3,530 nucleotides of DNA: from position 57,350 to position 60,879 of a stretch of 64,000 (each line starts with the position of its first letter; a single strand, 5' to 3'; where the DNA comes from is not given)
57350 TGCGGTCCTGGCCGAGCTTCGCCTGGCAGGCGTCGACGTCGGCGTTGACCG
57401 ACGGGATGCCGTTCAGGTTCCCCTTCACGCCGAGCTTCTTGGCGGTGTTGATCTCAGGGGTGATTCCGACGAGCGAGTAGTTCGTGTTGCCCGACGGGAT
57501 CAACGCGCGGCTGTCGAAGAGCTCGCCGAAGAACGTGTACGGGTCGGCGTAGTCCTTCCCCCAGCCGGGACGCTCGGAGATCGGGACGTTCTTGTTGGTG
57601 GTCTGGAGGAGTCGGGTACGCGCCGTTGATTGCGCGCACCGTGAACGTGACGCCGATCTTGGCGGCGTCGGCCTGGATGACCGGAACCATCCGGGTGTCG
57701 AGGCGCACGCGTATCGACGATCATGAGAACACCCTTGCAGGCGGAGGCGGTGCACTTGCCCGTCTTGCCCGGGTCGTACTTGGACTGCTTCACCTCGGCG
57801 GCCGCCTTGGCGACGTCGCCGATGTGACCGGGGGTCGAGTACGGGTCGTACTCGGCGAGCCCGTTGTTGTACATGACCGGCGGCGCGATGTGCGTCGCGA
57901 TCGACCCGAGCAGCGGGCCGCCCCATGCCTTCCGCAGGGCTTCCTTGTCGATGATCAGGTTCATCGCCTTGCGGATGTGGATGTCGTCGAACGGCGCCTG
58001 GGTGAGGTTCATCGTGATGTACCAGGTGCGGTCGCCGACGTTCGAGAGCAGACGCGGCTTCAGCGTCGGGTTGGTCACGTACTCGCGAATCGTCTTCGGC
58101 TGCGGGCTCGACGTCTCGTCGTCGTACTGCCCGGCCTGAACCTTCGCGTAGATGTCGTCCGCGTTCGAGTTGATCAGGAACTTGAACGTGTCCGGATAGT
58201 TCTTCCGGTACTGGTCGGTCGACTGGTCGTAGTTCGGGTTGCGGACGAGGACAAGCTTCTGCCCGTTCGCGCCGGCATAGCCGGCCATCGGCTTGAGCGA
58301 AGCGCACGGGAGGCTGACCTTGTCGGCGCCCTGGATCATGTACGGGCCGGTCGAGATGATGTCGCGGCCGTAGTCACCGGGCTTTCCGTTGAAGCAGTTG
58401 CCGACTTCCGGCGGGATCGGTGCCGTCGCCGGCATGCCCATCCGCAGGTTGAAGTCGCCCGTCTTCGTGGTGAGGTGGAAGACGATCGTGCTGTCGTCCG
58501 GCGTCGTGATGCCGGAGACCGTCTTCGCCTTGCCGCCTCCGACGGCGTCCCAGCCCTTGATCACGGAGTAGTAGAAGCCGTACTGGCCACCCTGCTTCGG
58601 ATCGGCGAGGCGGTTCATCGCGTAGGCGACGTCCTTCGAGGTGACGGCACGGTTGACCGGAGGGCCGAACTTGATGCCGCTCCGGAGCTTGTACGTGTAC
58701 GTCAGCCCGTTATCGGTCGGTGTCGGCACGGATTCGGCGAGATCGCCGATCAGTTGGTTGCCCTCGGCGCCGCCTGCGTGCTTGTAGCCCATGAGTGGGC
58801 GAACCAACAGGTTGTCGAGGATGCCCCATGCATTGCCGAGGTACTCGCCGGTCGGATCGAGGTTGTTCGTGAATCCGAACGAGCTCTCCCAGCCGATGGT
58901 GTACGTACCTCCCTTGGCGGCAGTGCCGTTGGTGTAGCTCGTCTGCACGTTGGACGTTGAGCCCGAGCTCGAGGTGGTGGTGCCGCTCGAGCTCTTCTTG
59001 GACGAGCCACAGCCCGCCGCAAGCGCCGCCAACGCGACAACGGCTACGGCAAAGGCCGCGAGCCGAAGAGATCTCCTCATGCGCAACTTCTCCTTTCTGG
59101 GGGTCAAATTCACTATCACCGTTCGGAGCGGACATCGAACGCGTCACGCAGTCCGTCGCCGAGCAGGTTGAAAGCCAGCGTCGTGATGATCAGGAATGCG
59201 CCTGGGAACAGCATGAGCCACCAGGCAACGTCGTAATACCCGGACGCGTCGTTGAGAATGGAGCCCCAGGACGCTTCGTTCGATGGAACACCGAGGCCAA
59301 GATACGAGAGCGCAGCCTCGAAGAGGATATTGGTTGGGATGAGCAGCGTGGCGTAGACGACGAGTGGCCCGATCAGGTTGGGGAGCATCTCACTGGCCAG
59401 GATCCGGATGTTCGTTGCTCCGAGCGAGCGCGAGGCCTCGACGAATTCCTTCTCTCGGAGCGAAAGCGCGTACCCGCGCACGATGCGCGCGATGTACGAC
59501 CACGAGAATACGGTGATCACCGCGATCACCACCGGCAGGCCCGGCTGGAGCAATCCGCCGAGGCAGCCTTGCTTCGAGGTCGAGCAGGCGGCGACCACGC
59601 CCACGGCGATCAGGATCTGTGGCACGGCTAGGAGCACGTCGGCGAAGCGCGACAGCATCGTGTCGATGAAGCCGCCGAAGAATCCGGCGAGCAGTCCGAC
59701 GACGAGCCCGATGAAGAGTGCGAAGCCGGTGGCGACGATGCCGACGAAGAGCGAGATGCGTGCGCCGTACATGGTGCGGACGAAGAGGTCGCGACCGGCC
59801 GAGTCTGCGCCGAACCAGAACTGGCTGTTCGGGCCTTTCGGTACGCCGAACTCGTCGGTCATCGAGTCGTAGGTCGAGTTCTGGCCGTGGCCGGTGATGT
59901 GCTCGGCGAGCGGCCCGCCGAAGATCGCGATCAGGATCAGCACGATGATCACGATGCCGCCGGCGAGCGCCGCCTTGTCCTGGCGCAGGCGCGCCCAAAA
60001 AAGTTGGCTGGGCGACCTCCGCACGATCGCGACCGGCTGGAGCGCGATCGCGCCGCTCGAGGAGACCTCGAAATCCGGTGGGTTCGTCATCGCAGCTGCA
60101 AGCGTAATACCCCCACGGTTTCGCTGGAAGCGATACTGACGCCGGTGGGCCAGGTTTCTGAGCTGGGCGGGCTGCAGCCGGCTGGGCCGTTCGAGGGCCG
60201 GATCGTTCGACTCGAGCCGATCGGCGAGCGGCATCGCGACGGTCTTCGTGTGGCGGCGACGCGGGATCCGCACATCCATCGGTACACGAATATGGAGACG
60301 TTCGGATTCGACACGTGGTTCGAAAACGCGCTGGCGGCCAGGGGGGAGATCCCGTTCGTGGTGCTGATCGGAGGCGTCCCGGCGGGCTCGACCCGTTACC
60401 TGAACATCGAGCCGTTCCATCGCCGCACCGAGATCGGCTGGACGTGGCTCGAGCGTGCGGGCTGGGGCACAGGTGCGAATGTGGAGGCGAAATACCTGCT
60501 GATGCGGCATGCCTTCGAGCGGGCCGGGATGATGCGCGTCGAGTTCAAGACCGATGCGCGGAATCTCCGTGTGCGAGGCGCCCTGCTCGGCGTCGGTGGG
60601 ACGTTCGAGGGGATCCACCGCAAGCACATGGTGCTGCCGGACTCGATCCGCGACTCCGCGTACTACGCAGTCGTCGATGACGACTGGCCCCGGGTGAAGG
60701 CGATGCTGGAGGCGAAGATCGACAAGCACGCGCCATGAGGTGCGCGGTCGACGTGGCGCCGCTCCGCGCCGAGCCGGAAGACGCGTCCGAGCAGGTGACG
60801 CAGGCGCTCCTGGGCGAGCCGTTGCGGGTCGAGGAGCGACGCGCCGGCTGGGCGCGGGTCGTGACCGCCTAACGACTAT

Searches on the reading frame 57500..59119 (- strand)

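Call 29: search_protein_families(library=pfam, proteins=[window:57500-59119:-])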
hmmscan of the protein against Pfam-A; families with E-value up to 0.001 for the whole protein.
window:57500-59119:- (539 aa): 1 family
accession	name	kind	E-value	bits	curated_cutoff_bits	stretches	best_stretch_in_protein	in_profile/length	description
PF00496.27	SBP_bac_5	-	9.2e-47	160.3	32.4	1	123-462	2-288/368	Bacterial extracellular solute-binding proteins, family 5 Middle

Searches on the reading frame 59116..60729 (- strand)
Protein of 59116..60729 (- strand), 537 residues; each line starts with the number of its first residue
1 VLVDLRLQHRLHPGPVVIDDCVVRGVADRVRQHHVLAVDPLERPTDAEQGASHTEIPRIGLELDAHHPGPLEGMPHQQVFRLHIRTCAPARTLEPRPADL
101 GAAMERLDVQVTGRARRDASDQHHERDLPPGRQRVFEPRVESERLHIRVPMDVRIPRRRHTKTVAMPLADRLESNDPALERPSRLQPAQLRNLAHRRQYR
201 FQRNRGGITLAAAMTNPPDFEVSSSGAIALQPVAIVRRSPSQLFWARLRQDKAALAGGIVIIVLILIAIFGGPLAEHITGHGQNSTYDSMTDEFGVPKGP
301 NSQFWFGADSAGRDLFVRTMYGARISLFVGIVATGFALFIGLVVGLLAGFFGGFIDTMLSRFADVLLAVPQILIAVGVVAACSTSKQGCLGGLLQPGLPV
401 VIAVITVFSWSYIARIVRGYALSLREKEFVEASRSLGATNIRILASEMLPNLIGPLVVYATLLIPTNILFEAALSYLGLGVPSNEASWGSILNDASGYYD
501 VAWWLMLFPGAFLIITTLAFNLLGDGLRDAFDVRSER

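Call 29: search_protein_families(library=pfam, proteins=[window:59116-60729:-])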
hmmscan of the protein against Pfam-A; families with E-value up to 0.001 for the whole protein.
window:59116-60729:- (537 aa): 2 families
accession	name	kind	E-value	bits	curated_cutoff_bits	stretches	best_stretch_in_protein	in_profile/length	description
PF00528.27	BPD_transp_1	-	2.2e-27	96.4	26.4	1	341-534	1-181/184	Binding-protein-dependent transport system inner membrane component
PF12911.12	OppC_N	-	8.3e-11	42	23.9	1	239-277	1-39/53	N-terminal TM domain of oligopeptide transport permease C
